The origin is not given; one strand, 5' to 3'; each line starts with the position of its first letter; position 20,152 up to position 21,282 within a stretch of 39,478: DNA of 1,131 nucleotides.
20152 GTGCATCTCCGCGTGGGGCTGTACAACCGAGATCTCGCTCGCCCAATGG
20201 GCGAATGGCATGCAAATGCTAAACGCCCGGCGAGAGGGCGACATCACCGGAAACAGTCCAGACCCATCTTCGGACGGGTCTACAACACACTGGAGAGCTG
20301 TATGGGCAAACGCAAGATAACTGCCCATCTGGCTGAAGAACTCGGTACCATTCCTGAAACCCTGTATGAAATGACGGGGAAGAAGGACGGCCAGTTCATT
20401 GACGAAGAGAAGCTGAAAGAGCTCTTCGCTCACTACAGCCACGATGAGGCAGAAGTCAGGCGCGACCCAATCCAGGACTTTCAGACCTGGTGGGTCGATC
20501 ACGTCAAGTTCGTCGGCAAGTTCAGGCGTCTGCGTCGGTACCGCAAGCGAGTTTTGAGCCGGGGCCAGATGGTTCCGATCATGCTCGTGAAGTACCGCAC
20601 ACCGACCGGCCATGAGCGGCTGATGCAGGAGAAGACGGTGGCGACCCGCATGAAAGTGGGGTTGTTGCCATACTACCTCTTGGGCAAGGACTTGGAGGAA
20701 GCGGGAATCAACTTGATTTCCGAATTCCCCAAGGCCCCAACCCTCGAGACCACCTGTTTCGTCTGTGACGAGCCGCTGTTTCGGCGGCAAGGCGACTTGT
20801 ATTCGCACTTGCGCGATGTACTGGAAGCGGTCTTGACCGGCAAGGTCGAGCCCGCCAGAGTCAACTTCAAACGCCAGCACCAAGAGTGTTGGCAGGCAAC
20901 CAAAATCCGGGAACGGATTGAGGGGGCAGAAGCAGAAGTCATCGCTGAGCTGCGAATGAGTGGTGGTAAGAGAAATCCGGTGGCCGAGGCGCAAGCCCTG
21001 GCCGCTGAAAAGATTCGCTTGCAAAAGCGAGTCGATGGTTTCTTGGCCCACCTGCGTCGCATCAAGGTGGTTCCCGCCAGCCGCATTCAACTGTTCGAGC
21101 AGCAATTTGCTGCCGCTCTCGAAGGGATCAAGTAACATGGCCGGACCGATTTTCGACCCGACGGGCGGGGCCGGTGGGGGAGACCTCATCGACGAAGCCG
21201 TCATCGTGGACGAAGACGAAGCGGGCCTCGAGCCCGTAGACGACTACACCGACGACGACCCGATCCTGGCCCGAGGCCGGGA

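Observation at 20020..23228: GC-rich three-gene cassette bracketed exactly by a 25/26-bp inverted repeat, with no recombinase, between murI and an LPXTG gene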

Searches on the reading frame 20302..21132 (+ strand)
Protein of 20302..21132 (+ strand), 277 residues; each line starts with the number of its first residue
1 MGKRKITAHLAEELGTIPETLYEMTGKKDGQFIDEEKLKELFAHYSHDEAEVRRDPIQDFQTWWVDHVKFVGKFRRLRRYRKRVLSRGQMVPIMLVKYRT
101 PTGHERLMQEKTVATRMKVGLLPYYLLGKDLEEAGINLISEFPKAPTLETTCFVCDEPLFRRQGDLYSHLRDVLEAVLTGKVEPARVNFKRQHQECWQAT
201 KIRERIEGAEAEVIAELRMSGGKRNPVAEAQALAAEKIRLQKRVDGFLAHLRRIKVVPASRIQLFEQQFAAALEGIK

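Call 14: search_protein_families(library=pfam, proteins=[window:20302-21132:+], max_evalue=1)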
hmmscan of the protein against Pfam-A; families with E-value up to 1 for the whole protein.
window:20302-21132:+ (277 aa): 1 family
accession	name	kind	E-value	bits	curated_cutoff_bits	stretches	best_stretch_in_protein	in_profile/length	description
PF21097.3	SR_plectin_7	-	0.12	13.3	27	1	200-256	13-68/116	Spectrin repeat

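Call 15: search_protein_families(library=phrogs, proteins=[window:20302-21132:+], max_evalue=1)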
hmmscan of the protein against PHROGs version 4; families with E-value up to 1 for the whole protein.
window:20302-21132:+ (277 aa): 0 families

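Call 16: find_homologous_proteins(query=window:20302-21132:+)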
Query window:20302-21132:+ (277 aa): 1 proteins with E <= 0.001 among 4472 candidates.
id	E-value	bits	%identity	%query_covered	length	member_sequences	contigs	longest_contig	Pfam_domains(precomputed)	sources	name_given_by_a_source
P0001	7.1e-181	617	100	100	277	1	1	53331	-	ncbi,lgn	-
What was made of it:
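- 20302..21135 (+): ORF1, 277 aa. No known family. The N-terminal segment reads like a helix-turn-helix by eye (untested; no model hit). It is an orphan in 5.8 billion protein clusters (call 16).
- Tried and rejected: The homology search with ORF1 returned only the query itself (call 16).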

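Call 18: find_encoding_contigs(protein=P0001, flank=10000)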
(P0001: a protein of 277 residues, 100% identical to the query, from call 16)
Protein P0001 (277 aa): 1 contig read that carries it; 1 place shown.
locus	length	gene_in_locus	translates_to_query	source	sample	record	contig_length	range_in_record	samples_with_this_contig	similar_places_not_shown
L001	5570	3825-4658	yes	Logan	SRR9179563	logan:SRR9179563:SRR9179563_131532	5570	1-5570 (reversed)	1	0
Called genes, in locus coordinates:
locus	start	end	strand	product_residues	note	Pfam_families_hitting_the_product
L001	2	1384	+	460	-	?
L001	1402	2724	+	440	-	PF08245:Mur_ligase_M, PF02875:Mur_ligase_C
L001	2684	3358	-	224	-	PF01177:Asp_Glu_race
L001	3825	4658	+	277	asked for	-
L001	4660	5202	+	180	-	-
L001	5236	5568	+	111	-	?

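Call 93: predict_structure(protein=window:20302-21132:+)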
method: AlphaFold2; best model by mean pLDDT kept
length: 277 residues; sequences in the alignment: 1
mean_pLDDT: 44.0   pTM: 0.38
mean pLDDT of the five models: 44.0, 42.7, 39.3, 36.6, 36.2
residues with pLDDT >= 90: 0; 70-90: 47; 50-70: 42; < 50: 188
segments of 3 or more residues with pLDDT < 50: 1-171, 173-181, 183-187
pLDDT, mean of each block of 10 residues (from residue 1): 26 30 32 38 34 36 33 29 27 26 32 25 27 30 25 28 40 46 47 54 67 71 69 81 77 63 71 74
secondary structure, 60 per line:
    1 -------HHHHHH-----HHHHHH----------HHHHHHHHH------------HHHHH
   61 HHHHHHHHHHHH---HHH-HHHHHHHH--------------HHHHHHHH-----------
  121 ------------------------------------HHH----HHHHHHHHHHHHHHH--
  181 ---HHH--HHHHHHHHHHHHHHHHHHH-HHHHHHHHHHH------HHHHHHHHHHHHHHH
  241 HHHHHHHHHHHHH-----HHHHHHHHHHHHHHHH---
elements in order: H8-13 H19-24 H35-43 H56-72 H80-87 H102-109 H164-178 H189-207 H209-219 H226-253 H259-274
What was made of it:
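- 20302..21135 (+): The single-sequence structure model is unusable, with pLDDT 44 (call 93).
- Tried and rejected: The single-sequence model had pLDDT 44 and was not used (call 93).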

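Call 95: search_protein_families(library=padloc, proteins=[window:20302-21132:+], max_evalue=0.1)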
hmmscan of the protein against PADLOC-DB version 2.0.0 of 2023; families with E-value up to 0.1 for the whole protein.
window:20302-21132:+ (277 aa): 0 families
